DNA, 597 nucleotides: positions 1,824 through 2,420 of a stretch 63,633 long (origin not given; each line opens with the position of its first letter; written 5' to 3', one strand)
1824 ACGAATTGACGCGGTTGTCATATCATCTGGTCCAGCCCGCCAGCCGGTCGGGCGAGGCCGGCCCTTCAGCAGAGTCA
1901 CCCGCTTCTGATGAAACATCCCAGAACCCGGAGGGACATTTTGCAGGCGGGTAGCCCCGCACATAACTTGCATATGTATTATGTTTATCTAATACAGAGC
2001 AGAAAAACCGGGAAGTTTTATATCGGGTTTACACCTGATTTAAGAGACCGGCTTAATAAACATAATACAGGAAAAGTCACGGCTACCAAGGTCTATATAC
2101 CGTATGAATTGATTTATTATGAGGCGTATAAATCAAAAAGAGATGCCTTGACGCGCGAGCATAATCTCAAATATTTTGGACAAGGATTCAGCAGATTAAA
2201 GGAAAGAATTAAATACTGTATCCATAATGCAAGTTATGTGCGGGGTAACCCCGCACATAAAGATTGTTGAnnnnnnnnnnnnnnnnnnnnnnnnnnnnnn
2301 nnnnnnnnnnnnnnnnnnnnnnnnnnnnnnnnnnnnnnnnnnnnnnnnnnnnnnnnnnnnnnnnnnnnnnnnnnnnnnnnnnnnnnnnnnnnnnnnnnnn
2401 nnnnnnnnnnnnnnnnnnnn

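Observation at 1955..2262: GIY-YIG nuclease gene bracketed by the termini of the abundant ~95-bp MITE family, a candidate autonomous partner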

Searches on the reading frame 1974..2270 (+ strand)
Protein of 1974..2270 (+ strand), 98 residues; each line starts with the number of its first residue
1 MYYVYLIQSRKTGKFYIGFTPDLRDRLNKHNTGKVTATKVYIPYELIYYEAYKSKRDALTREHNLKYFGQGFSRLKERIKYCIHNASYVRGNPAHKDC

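Call 6: search_protein_families(library=pfam, proteins=[window:1974-2270:+], max_evalue=0.01)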
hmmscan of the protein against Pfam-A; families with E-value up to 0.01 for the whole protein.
window:1974-2270:+ (98 aa): 2 families
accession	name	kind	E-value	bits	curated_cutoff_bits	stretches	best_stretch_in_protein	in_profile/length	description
PF01541.30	GIY-YIG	-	3.3e-14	53.4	22.6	1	1-66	1-69/78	GIY-YIG catalytic domain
PF10544.15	T5orf172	-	0.0088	17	20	0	3-49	2-47/101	T5orf172 domain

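Call 7: search_protein_families(library=ncbifam, proteins=[window:1974-2270:+], max_evalue=0.01)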
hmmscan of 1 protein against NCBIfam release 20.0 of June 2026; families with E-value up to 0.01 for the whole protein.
window:1974-2270:+ (98 aa): 1 family
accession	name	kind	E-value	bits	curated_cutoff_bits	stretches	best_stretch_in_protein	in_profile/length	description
TIGR01453.1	grpIintron_endo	subfamily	0.0023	18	56.05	1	4-32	4-32/215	group I intron endonuclease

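Call 9: find_homologous_proteins(query=window:1974-2267:+)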
Query window:1974-2267:+ (98 aa): 528 proteins with E <= 0.001 among 532 candidates; the best 120 are listed.
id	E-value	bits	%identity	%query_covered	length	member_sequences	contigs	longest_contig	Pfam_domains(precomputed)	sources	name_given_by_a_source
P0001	2.1e-48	181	86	95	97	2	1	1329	PF01541.31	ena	-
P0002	3.1e-35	139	70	97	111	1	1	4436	PF01541.31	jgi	jgi:putative endonuclease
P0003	2.0e-32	130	65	93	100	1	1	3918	PF01541.31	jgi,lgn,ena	-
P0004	4.3e-31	125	67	93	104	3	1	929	PF01541.31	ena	-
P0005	1.7e-29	120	66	85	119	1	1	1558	PF01541.31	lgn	-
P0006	3.1e-29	119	69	82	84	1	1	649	PF01541.31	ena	-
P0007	4.7e-28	116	67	81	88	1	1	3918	PF10544.16,PF01541.31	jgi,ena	-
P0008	5.2e-27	112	61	89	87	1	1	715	PF01541.31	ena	-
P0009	2.8e-24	103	59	87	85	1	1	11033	PF01541.31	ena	-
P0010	1.7e-23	101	58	87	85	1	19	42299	PF01541.31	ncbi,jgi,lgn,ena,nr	ncbi:MAG: hypothetical protein ACD_18C00306G0005 [uncultured bacterium]|nr:MAG: hypothetical protein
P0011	2.0e-23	101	63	82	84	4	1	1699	PF10544.16,PF01541.31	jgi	-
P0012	3.2e-23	100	59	85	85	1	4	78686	PF01541.31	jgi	-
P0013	3.6e-23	100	55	88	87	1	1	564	PF01541.31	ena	-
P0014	8.6e-23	99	58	85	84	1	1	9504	PF01541.31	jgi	-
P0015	1.4e-22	98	56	87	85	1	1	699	PF01541.31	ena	-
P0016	1.5e-22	98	56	87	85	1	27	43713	PF01541.31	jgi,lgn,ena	-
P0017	4.2e-22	97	53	85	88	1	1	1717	PF01541.31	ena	-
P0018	9.0e-22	95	58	85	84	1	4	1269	PF10544.16,PF01541.31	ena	-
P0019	1.8e-21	94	57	89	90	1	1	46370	PF01541.31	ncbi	-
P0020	3.3e-21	94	58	82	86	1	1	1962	PF01541.31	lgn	-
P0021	4.9e-21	93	57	81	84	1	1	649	PF01541.31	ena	-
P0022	1.2e-20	92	56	88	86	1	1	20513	PF01541.31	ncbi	-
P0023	1.3e-20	92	56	81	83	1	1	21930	PF01541.31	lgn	-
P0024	1.4e-20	92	55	85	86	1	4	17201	PF01541.31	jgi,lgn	-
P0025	2.0e-20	91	58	81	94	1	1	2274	PF01541.31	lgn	-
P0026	2.2e-20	91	56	86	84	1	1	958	PF01541.31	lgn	-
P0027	2.4e-20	91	57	85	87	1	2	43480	PF10544.16,PF01541.31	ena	-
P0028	4.6e-20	90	57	81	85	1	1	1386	PF10544.16,PF01541.31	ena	-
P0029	4.7e-20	90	62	80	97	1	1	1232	PF01541.31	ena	-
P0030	6.6e-20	89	55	88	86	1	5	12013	PF10544.16,PF01541.31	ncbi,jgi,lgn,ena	-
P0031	9.0e-20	89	53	87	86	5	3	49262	PF01541.31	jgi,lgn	-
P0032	1.1e-19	89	55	82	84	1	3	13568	PF10544.16,PF01541.31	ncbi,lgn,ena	-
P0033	1.2e-19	89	54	85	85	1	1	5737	PF01541.31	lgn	-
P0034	1.4e-19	88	53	85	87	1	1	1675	PF01541.31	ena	-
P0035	1.5e-19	88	54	85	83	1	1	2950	PF10544.16,PF01541.31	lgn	-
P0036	1.6e-19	88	56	88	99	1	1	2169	PF01541.31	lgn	-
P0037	2.1e-19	88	55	82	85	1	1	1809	PF01541.31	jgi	jgi:putative endonuclease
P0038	2.8e-19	87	52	88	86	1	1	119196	PF01541.31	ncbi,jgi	ncbi:MAG: GIY-YIG nuclease family protein [Candidatus Doudnabacteria bacterium]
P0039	3.0e-19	87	54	93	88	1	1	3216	PF01541.31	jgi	jgi:putative endonuclease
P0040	4.3e-19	87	46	95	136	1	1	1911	PF01541.31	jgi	jgi:putative endonuclease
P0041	4.8e-19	87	56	81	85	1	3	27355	PF10544.16,PF01541.31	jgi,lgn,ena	-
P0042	6.7e-19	86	52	87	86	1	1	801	PF01541.31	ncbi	-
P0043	6.8e-19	86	56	81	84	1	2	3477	PF01541.31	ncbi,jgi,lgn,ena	-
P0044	7.2e-19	86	54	85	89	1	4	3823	PF01541.31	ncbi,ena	ncbi:MAG: GIY-YIG nuclease family protein [Patescibacteria group bacterium]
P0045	9.3e-19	86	53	89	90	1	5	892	PF01541.31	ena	-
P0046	1.0e-18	86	49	91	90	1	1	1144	PF01541.31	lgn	-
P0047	1.3e-18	85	48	85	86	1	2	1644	PF01541.31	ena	-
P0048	1.4e-18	85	58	81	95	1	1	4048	PF01541.31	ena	-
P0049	1.5e-18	85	46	85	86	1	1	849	PF01541.31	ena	-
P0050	1.6e-18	85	52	81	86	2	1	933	PF10544.16,PF01541.31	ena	-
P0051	1.6e-18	85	51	85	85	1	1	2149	PF01541.31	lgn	-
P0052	2.5e-18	84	59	82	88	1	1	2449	PF01541.31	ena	-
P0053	3.0e-18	84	59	84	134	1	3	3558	PF01541.31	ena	-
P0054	3.2e-18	84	56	81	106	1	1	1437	PF10544.16,PF01541.31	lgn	-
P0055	3.4e-18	84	54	82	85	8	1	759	PF10544.16,PF01541.31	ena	-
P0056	3.4e-18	84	59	82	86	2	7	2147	PF01541.31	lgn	-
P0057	3.5e-18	84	59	82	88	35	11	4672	PF01541.31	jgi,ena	-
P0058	4.2e-18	84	52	81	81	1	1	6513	PF10544.16,PF01541.31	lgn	-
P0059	5.5e-18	83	55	81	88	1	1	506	PF10544.16,PF01541.31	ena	-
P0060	5.7e-18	83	57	81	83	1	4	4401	PF01541.31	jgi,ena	-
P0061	5.8e-18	83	51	84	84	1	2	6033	PF01541.31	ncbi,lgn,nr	ncbi:MAG: GIY-YIG nuclease family protein [Candidatus Jacksonbacteria bacterium]|nr:GIY-YIG nuclease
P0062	8.0e-18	83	52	93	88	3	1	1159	PF01541.31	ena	-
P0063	9.6e-18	83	50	88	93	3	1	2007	PF10544.16,PF01541.31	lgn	-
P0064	1.0e-17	82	56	87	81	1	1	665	PF01541.31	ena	-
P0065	1.0e-17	82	52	89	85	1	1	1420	PF01541.31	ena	-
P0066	1.1e-17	82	52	87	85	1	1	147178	PF01541.31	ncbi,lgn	-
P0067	1.3e-17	82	56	81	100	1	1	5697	PF10544.16,PF01541.31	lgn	-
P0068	1.7e-17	82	51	88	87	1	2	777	PF01541.31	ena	-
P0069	2.0e-17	81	48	88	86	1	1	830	PF01541.31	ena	-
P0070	2.1e-17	81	58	82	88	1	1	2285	PF01541.31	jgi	-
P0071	2.2e-17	81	55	86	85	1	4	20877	PF10544.16,PF01541.31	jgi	jgi:putative endonuclease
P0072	2.3e-17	81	55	84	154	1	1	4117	PF01541.31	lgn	-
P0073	2.7e-17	81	51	90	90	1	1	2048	PF01541.31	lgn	-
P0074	2.9e-17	81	54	81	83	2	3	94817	PF01541.31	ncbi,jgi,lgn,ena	-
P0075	3.1e-17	81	52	85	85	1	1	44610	PF10544.16,PF01541.31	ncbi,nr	ncbi:MAG: hypothetical protein A2173_09860 [Planctomycetes bacterium RBG_13_44_8b]|nr:MAG: hypotheti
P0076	3.6e-17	81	48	86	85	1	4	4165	PF01541.31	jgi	jgi:putative endonuclease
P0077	4.0e-17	81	50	86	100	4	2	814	PF01541.31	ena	-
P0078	4.0e-17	81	58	82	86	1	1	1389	PF01541.31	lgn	-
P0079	4.2e-17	80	51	91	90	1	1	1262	PF10544.16,PF01541.31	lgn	-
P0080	4.7e-17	80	56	81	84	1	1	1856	PF01541.31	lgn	-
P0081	4.8e-17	80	54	82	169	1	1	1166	PF01541.31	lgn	-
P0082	4.9e-17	80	51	89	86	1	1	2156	PF01541.31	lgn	-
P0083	5.1e-17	80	53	81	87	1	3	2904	PF01541.31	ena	-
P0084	5.8e-17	80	51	88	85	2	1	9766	PF01541.31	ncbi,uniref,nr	ncbi:hypothetical protein A2Z00_05515 [Candidatus Gottesmanbacteria bacterium RBG_13_45_10]|uniref:G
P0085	6.4e-17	80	47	85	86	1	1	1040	PF01541.31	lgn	-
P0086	6.5e-17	80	54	86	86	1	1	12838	PF01541.31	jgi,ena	-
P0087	7.2e-17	80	54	82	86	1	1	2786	PF10544.16,PF01541.31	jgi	jgi:putative endonuclease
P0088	7.8e-17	80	51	85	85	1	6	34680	PF01541.31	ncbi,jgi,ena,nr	ncbi:MAG: GIY-YIG nuclease family protein [Candidatus Paceibacterota bacterium]|jgi:putative endonuc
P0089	8.1e-17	80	55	80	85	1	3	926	PF10544.16,PF01541.31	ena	-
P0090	8.7e-17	79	52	81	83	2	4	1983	PF01541.31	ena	-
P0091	9.2e-17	79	50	88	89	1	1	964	PF01541.31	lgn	-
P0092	9.3e-17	79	59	82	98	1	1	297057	PF10544.16,PF01541.31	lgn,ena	-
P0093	9.4e-17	79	51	90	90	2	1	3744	PF01541.31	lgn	-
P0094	9.7e-17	79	55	85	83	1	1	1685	PF10544.16,PF01541.31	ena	-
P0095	9.8e-17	79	56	85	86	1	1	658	PF10544.16,PF01541.31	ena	-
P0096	1.1e-16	79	51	91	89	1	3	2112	PF01541.31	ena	-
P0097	1.1e-16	79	54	86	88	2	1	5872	PF01541.31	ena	-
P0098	1.4e-16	79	52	81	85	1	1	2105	PF01541.31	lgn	-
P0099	1.5e-16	79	51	88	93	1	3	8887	PF01541.31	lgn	-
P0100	1.5e-16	79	53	89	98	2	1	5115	PF01541.31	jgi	-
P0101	1.6e-16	79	52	95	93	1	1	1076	PF01541.31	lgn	-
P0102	1.8e-16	78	49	85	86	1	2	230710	PF01541.31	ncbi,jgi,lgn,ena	ncbi:MAG: GIY-YIG nuclease family protein [Candidatus Paceibacterota bacterium]|jgi:putative endonuc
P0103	1.8e-16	78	47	89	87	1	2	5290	PF01541.31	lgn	-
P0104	1.8e-16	78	58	82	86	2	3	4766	PF01541.31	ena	-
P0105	1.9e-16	78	50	90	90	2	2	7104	PF01541.31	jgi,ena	-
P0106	1.9e-16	78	53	82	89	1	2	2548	PF10544.16,PF01541.31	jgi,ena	-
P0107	2.3e-16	78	58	82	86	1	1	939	PF01541.31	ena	-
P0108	2.3e-16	78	57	81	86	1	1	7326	PF10544.16,PF01541.31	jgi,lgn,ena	-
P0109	2.7e-16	78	53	82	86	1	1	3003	PF10544.16,PF01541.31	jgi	jgi:putative endonuclease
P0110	2.8e-16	78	55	87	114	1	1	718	PF01541.31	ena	-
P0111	2.8e-16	78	64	57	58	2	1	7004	PF01541.31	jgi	jgi:putative endonuclease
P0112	3.0e-16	78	53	89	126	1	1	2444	PF01541.31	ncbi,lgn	-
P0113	3.1e-16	78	52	85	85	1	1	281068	PF01541.31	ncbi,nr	ncbi:MAG: GIY-YIG nuclease family protein [Patescibacteria group bacterium]|nr:GIY-YIG nuclease fami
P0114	3.3e-16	78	49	88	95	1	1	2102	PF01541.31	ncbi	-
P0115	3.5e-16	78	52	89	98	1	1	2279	PF01541.31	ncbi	-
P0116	3.7e-16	77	53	81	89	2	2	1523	PF01541.31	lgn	-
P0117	3.9e-16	77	57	82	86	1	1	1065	PF10544.16,PF01541.31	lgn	-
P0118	4.2e-16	77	52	85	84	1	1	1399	PF01541.31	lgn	-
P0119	5.0e-16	77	50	90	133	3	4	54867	PF01541.31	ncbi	-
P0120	5.7e-16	77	48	88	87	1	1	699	PF01541.31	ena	-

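Call 10: find_encoding_contigs(protein=window:1974-2267:+, flank=3000)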
Protein window:1974-2267:+ (98 aa): no gene with exactly this product is on record in the collection.

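Call 11: find_encoding_contigs(protein=P0001, flank=3000, max_places=3)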
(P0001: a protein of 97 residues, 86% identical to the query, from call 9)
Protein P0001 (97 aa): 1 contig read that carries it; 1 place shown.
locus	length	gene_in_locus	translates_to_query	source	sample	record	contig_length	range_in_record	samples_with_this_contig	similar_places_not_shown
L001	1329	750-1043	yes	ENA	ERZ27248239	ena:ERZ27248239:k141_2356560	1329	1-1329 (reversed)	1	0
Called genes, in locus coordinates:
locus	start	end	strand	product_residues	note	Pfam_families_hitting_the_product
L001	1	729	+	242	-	?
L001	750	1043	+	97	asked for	PF01541:GIY-YIG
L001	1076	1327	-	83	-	?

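Call 12: find_encoding_contigs(protein=P0002, flank=5000, max_places=3)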
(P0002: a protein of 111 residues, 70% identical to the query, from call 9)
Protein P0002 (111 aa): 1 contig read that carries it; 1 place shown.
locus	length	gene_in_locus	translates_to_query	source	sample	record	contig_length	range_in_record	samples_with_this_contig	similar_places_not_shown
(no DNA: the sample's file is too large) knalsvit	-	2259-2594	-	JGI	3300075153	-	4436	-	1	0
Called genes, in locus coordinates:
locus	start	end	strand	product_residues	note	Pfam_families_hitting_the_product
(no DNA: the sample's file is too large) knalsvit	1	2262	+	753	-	?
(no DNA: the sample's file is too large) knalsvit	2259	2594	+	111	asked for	PF01541:GIY-YIG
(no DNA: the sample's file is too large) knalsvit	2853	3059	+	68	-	-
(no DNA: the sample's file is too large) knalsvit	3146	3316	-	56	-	-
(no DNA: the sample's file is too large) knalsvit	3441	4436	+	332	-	?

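Call 13: find_encoding_contigs(protein=P0003, flank=5000, max_places=3)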
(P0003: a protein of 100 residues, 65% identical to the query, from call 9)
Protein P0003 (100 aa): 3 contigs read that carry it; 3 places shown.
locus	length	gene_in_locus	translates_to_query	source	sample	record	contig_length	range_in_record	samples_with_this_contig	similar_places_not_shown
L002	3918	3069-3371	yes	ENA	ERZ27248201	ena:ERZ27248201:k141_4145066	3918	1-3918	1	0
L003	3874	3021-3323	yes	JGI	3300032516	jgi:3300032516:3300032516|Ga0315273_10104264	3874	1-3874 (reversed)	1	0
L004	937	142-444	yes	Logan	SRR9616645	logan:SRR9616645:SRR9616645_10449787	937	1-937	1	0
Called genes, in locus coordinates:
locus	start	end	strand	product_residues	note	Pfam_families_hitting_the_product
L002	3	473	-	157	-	?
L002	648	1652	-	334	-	PF00044:Gp_dh_N, PF02800:Gp_dh_C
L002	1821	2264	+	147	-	PF00075:RNase_H, PF13456:RVT_3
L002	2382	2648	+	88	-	PF01541:GIY-YIG, PF10544:T5orf172 (weak)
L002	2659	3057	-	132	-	-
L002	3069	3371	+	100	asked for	PF01541:GIY-YIG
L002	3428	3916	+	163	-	?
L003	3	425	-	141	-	?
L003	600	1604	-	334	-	PF00044:Gp_dh_N, PF02800:Gp_dh_C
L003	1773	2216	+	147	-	PF00075:RNase_H, PF13456:RVT_3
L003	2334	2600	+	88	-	PF01541:GIY-YIG, PF10544:T5orf172 (weak)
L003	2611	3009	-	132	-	-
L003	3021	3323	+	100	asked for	PF01541:GIY-YIG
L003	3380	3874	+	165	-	?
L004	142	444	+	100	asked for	PF01541:GIY-YIG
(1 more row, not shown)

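Call 21: find_related_loci(query=A1, collection=genome_contigs, flank=4000)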
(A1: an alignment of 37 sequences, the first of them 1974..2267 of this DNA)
Query A1 (98 aa) in genome_contigs; peptide patterns used: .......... (x = any residue, [..] = any of these).
599 stretches matched a pattern (row limit reached: there are more); 587 encode a relative of the query (tblastn E <= 1e-3); the best 80 are kept; 80 distinct loci.
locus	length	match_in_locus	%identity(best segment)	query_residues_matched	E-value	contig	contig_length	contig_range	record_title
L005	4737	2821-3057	57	1-79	1e-30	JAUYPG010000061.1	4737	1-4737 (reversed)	MAG: Nanoarchaeota archaeon isolate C4_metabat.bin.115 C4_k141_410798, whole genome shotgun sequence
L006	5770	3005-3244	64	1-80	3e-29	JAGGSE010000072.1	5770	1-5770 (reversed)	MAG: bacterium isolate AUK014 PB_MANV_014_c_000000000942, whole genome shotgun sequence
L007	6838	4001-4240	61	1-80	2e-28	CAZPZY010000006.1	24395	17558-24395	MAG TPA_asm: uncultured Candidatus Saccharibacteria bacterium isolate binchicken_co184_55 genome assembly, contig: NODE_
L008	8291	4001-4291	51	1-97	3e-27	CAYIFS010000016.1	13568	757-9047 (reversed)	MAG TPA_asm: uncultured Candidatus Saccharibacteria bacterium isolate ERP119705_co18_679 genome assembly, contig: NODE_5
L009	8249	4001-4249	54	1-83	1e-26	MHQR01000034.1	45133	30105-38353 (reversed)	MAG: Candidatus Sungbacteria bacterium RIFCSPLOWO2_01_FULL_54_21 rifcsplowo2_01_scaffold_895, whole genome shotgun seque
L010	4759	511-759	58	1-83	2e-26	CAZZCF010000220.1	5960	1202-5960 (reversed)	MAG TPA_asm: uncultured Leptospirales bacterium isolate binchicken_co334_180 genome assembly, contig: NODE_26589_length_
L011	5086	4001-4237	59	1-79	2e-26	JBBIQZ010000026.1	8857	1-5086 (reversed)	MAG: bacterium isolate SIF170217_bin_338 NODE_1127_length_8857_cov_6.349920, whole genome shotgun sequence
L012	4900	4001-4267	52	1-89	4e-26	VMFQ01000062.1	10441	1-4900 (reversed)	MAG: Parcubacteria group bacterium Gr01-1014_33 G01um101433_scaffold_8724, whole genome shotgun sequence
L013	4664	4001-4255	54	1-85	6e-26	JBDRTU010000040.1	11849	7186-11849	MAG: Patescibacteria group bacterium isolate MEGAHIT-group-3.98 k141_841943, whole genome shotgun sequence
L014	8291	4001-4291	48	1-98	1e-25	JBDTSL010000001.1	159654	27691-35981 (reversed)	MAG: Candidatus Doudnabacteria bacterium isolate cluster3_bin.27 NODE_104_length_159654_cov_9.047112, whole genome shotg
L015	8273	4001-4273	55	1-91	4e-26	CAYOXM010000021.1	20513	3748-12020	MAG TPA_asm: uncultured Gammaproteobacteria bacterium isolate SRP237561_co1_396 genome assembly, contig: NODE_4244_lengt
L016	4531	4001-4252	51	1-84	2e-25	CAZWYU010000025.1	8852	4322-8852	MAG TPA_asm: uncultured Candidatus Saccharibacteria bacterium isolate SRP067234_co1_81 genome assembly, contig: k99_1124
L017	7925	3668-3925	51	1-86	2e-25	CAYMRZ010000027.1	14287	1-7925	MAG TPA_asm: uncultured Bdellovibrionales bacterium isolate SRP332253_co1_286 genome assembly, contig: NODE_7135_length_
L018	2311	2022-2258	57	1-79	3e-25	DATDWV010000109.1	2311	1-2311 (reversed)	MAG TPA_asm: Patescibacteria group bacterium isolate SMAG_U8121 k141_1888412, whole genome shotgun sequence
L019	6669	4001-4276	52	1-93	4e-25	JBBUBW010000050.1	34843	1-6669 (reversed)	MAG: Patescibacteria group bacterium isolate H43-bin006_1 H43_bin006_1_000000000050, whole genome shotgun sequence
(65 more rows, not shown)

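Call 33: search_solved_structures(query=window:1974-2267:+, max_evalue=1, show_alignments=2)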
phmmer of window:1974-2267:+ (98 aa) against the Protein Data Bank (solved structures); distinct sequences matched with E-value up to 1: 12.
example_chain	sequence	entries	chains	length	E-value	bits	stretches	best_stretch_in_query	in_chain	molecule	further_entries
1zg2_A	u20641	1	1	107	4.6e-07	33.8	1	2-70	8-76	Hypothetical UPF0213 protein BH0048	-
1ywl_A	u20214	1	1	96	0.016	19.2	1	3-66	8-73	Hypothetical UPF0213 protein EF2693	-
7cq2_A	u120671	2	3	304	0.056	17.4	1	2-67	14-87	Structure-specific endonuclease subunit SLX1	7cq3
7wme_A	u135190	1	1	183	0.15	16.1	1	4-47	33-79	Structure-specific endonuclease subunit SLX1 homolog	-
7cq4_A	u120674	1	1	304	0.18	15.8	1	2-67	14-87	Structure-specific endonuclease subunit SLX1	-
7kah_D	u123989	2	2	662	0.31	15.1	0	23-61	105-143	Protein translocation protein SEC63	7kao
6n3q_D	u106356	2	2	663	0.31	15.1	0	23-61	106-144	Protein translocation protein SEC63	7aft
6nd1_A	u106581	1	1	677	0.33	15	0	23-61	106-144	Protein translocation protein SEC63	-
7kb5_D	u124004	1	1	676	0.35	14.9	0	23-60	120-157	Protein translocation protein SEC63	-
7kar_D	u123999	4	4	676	0.35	14.9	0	23-61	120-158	Protein translocation protein SEC63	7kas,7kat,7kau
7kai_D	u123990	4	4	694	0.37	14.8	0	23-61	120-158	Protein translocation protein SEC63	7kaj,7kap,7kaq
4xlg_A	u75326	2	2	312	0.92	13.6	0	2-32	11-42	Structure-specific endonuclease subunit SLX1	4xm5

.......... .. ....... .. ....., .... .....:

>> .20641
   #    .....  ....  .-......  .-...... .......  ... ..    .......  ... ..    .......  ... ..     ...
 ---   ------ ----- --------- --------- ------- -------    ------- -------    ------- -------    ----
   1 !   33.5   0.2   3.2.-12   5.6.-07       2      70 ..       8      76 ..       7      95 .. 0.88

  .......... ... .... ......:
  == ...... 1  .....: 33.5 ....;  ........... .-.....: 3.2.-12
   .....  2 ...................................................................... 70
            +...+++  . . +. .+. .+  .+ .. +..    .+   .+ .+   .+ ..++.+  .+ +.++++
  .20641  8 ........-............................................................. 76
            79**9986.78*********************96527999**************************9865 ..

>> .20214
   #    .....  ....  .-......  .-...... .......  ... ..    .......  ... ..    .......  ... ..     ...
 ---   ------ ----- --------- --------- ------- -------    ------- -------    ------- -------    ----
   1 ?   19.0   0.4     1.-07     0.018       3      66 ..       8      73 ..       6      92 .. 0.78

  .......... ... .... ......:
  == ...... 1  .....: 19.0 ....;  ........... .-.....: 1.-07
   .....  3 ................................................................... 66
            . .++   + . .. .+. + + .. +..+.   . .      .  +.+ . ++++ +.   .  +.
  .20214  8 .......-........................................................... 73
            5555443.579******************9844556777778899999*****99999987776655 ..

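Call 38: find_related_loci(query=window:1974-2267:+, collection=metagenome_contigs, flank=10000)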
Query window:1974-2267:+ (98 aa) in metagenome_contigs; peptide patterns used: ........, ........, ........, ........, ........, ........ (x = any residue, [..] = any of these).
257 stretches matched a pattern; 137 encode a relative of the query (tblastn E <= 1e-3); the best 80 are kept; 80 distinct loci.
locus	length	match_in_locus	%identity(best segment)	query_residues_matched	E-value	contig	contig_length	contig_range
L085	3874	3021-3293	65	1-91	4e-37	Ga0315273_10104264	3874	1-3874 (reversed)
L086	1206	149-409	57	1-87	6e-32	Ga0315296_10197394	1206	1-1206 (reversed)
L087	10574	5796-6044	57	1-83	8e-27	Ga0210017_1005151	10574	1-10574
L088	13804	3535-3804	53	1-88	1e-23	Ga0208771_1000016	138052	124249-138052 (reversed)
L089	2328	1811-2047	59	1-80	6e-23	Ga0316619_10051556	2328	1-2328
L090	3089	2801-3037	59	1-80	6e-23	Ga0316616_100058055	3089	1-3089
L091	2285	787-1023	58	1-80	3e-22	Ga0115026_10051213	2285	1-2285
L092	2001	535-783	51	1-83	1e-21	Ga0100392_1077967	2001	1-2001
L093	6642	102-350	51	1-83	1e-21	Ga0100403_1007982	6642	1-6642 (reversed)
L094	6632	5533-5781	51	1-83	1e-21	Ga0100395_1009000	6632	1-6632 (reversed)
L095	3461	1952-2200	51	1-83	1e-21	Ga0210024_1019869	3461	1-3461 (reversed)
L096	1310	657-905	51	1-83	9e-22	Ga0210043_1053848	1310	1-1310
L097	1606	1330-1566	49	1-79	2e-21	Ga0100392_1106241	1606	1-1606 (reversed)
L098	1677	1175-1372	55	1-66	7e-21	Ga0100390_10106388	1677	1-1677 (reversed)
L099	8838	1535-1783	49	1-83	1e-20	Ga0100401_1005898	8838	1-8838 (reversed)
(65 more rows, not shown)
